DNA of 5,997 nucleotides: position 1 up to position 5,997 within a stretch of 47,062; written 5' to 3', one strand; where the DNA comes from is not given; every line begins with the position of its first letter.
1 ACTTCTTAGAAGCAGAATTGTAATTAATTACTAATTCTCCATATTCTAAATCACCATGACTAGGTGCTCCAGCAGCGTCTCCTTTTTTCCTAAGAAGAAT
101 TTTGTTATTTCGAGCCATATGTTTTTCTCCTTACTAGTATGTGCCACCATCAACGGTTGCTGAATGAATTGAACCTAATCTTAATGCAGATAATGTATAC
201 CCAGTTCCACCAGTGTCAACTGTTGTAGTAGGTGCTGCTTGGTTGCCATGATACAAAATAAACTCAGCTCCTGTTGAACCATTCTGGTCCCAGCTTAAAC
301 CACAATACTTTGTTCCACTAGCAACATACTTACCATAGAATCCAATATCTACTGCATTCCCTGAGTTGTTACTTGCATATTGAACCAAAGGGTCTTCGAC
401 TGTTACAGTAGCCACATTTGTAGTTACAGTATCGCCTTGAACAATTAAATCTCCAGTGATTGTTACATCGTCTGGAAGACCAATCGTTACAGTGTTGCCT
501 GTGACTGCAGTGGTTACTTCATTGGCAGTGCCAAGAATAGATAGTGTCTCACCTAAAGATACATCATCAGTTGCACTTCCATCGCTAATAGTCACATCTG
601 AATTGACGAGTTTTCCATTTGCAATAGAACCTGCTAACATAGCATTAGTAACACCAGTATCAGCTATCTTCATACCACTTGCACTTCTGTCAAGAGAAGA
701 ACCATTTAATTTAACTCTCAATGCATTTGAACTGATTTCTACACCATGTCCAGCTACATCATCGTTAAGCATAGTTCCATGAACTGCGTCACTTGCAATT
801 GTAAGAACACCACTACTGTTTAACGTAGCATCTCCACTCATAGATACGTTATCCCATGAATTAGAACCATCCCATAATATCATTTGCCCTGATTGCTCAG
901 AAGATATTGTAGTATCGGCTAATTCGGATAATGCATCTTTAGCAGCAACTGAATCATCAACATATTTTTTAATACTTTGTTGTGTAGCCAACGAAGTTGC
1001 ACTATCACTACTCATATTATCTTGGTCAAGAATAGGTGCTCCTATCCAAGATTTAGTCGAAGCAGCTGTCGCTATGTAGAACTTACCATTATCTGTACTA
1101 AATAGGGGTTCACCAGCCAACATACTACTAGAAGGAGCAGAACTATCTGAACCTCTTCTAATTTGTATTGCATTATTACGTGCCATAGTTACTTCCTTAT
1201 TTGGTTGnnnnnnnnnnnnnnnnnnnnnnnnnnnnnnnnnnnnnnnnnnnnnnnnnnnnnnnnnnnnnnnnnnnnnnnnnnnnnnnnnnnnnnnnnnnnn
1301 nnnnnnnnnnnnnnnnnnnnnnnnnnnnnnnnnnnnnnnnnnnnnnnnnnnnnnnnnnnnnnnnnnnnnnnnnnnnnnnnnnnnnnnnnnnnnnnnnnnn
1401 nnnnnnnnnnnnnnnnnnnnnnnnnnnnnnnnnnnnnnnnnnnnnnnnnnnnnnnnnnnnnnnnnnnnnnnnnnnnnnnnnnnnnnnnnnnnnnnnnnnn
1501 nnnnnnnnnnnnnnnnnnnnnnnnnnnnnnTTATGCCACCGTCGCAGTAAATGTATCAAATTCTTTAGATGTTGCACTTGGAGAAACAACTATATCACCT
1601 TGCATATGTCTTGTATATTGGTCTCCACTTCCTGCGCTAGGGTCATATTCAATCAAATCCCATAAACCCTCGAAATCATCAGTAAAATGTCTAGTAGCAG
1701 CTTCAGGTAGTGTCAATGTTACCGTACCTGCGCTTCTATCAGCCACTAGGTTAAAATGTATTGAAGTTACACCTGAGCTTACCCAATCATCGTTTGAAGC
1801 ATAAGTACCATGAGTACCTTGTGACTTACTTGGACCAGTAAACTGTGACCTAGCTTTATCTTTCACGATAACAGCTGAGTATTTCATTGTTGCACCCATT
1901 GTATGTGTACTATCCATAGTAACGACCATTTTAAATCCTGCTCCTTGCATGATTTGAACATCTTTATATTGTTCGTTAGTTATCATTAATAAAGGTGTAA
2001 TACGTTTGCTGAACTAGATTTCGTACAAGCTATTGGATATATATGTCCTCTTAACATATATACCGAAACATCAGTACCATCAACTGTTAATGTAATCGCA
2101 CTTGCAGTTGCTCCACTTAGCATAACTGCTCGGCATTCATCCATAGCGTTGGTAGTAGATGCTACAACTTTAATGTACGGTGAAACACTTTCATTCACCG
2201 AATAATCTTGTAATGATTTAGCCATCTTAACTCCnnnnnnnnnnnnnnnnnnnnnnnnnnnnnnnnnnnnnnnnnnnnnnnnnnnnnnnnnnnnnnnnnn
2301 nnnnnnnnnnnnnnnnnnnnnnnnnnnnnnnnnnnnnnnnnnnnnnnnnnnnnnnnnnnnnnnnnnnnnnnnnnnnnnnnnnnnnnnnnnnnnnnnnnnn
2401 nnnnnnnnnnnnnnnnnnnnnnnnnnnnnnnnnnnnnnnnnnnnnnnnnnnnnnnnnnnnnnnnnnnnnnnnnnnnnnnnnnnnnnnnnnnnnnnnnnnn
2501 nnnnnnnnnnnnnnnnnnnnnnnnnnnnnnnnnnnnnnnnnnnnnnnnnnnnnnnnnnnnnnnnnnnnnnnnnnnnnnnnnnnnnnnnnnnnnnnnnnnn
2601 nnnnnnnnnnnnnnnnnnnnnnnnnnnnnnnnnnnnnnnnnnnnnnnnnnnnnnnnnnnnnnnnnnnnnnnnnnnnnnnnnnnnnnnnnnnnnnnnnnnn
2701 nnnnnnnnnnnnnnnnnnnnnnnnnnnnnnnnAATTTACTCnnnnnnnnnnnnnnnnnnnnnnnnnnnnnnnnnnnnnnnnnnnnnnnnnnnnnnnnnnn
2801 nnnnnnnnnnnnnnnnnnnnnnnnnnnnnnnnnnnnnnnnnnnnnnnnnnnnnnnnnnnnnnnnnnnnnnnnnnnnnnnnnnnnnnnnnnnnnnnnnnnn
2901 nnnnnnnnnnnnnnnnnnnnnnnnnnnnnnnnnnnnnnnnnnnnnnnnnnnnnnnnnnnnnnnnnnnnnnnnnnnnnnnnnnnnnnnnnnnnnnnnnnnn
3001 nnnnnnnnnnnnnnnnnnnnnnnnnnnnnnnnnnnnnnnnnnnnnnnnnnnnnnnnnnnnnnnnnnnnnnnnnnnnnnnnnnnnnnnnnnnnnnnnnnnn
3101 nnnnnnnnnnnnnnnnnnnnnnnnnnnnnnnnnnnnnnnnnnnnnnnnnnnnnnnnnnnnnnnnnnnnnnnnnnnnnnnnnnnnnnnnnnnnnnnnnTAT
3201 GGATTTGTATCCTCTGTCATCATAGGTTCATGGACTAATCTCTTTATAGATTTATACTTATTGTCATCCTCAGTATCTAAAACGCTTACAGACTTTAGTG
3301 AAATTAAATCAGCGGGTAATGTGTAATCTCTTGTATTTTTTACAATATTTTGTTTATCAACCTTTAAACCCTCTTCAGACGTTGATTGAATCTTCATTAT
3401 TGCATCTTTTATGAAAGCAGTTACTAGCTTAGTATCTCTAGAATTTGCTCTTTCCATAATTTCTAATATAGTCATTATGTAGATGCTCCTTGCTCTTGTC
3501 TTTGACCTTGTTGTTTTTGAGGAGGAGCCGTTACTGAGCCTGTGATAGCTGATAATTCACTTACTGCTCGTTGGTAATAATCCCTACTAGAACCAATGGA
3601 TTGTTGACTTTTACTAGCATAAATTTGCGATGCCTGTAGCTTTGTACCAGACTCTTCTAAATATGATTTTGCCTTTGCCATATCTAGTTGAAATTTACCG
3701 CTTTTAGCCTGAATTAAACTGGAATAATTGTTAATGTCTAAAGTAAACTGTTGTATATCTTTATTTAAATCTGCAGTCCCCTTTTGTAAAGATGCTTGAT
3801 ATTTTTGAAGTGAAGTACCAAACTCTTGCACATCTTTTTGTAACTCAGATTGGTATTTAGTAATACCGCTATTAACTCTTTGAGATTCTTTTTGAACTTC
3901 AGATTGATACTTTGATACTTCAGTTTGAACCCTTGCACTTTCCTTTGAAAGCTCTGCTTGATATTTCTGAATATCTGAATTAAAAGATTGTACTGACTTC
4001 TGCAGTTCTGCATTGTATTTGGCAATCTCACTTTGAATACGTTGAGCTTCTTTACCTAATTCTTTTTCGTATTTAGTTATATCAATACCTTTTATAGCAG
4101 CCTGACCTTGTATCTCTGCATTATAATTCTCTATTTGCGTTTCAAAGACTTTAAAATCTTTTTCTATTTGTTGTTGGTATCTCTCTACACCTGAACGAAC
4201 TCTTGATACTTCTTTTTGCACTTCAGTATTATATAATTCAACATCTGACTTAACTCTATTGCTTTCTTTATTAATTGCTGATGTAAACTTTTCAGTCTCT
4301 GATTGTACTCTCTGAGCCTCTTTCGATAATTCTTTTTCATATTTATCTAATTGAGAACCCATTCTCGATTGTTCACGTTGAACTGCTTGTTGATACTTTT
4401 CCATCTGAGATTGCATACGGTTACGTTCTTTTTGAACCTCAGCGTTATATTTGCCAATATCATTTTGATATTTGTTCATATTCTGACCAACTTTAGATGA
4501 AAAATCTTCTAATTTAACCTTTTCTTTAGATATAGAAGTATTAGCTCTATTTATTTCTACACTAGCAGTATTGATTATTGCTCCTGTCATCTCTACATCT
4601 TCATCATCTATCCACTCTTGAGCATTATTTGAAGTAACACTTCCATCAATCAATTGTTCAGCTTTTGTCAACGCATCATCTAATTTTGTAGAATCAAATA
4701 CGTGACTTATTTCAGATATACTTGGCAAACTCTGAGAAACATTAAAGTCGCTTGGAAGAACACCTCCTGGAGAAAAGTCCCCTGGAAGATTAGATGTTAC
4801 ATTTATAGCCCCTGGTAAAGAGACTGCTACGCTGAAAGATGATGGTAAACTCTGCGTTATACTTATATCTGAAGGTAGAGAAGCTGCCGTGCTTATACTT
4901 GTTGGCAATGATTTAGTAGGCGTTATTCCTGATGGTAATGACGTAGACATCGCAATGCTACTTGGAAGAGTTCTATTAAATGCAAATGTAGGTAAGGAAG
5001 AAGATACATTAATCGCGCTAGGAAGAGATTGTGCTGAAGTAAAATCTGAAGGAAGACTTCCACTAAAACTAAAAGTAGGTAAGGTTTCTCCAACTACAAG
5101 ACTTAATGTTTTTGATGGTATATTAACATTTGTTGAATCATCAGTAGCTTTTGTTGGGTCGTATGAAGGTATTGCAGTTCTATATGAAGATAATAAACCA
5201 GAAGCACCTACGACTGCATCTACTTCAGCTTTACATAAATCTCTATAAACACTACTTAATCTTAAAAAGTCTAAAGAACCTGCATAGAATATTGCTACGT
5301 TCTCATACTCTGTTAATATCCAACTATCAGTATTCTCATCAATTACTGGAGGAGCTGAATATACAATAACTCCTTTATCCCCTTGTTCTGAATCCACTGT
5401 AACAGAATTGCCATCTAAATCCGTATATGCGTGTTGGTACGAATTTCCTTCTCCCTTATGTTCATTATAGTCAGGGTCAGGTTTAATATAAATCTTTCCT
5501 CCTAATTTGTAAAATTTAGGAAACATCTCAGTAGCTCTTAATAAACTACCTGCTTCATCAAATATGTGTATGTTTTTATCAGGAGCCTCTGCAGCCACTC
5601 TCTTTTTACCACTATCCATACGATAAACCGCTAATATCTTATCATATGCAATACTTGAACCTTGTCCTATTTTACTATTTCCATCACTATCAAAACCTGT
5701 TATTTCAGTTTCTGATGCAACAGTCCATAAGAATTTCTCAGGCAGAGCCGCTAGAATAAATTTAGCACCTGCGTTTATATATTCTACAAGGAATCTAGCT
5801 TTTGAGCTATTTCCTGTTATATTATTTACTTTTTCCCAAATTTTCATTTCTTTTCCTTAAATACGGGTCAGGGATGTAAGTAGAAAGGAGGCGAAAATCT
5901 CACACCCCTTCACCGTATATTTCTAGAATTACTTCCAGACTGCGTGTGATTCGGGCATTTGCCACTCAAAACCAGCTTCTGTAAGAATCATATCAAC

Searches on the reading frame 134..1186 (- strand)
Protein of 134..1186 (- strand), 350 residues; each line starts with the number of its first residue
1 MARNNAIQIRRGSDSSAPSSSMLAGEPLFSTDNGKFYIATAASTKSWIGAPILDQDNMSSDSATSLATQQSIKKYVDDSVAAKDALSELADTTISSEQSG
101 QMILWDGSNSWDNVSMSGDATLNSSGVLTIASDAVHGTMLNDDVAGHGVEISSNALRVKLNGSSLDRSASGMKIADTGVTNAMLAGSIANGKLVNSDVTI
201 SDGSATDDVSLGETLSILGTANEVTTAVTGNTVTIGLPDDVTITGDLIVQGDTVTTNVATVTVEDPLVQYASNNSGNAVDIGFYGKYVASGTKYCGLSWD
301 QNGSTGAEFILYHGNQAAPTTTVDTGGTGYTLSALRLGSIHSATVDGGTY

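Call 9: search_protein_families(library=phrogs, proteins=[window:134-1186:-], max_evalue=0.001)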
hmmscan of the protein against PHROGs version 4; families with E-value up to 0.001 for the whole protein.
window:134-1186:- (350 aa): 2 families
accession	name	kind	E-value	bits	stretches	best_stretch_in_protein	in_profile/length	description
phrog_18186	-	tail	0.0005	19.9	0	157-253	247-345/582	baseplate wedge subunit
phrog_16122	-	head and packaging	0.00079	19.5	1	119-201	302-389/526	virion structural protein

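Call 10: search_protein_families(library=pfam, proteins=[window:134-1186:-], max_evalue=0.01)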
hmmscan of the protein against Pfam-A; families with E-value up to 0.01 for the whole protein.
window:134-1186:- (350 aa): 1 family
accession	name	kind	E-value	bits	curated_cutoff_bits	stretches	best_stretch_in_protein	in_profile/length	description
PF18454.7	Mtd_N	-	0.0012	19.2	26.3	1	7-38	1-32/37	Major tropism determinant N-terminal domain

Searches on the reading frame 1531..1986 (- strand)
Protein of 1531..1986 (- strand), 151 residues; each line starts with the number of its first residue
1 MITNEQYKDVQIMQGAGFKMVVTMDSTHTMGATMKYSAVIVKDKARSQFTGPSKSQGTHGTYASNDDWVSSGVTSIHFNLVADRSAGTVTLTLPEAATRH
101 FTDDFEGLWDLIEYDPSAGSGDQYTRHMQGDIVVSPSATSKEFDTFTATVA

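Call 19: search_protein_families(library=pfam, proteins=[window:1531-1986:-], max_evalue=0.01)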
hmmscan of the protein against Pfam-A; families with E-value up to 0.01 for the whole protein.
window:1531-1986:- (151 aa): 0 families

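Call 62: search_protein_families(library=phrogs, proteins=[window:1531-1986:-], max_evalue=0.001)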
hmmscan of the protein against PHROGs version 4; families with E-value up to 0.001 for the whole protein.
window:1531-1986:- (151 aa): 1 family
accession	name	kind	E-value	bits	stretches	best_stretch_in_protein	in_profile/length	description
phrog_1084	-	unknown function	7.6e-07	30.2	1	7-142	7-118/123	unknown function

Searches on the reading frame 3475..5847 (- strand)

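Call 9: search_protein_families(library=phrogs, proteins=[window:3475-5847:-], max_evalue=0.001)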
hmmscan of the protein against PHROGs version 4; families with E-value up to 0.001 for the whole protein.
window:3475-5847:- (790 aa): 1 family
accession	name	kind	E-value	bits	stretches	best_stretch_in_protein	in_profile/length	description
phrog_20262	-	unknown function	3.8e-05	24.9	1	481-556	44-119/146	-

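Call 10: search_protein_families(library=pfam, proteins=[window:3475-5847:-], max_evalue=0.01)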
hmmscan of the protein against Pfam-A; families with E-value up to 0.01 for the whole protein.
window:3475-5847:- (790 aa): 10 families
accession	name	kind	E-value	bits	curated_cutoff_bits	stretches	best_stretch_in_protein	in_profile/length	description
PF07464.16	ApoLp-III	-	5.7e-07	30.2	36.3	1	600-656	41-97/146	Apolipophorin-III precursor (apoLp-III)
PF01442.23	Apolipoprotein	-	2e-06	28.1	90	1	445-567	56-187/190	Apolipoprotein A1/A4/E domain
PF21009.2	SBSN_GxHH_rpt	-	1.7e-05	24.6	31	1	458-706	84-332/384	Suprabasin, GxHH repeat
PF04513.17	Baculo_PEP_C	-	0.00061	20.3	38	0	634-710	26-99/140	Baculovirus polyhedron envelope protein, PEP, C terminus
PF05791.16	Bacillus_HBL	-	0.00074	19.8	29.1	0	519-653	42-176/177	Bacillus haemolytic enterotoxin (HBL)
PF03938.19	OmpH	-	0.00088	19.9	32.4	1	621-700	23-98/141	Outer membrane protein (OmpH-like)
PF23432.1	DUF7118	-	0.0012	18.5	27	0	472-571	84-181/357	Domain of unknown function (DUF7118)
PF06705.16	SF-assemblin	-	0.0053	16.6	30.6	1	526-657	51-183/247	SF-assemblin/beta giardin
PF07926.17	TPR_MLP1_2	-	0.0057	17.1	36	0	554-659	6-113/129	TPR/MLP1/MLP2-like protein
PF09177.16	STX6_10_61_N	-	0.0092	16.9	29.4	0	468-562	7-96/99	Syntaxin 6/10/61, N-terminal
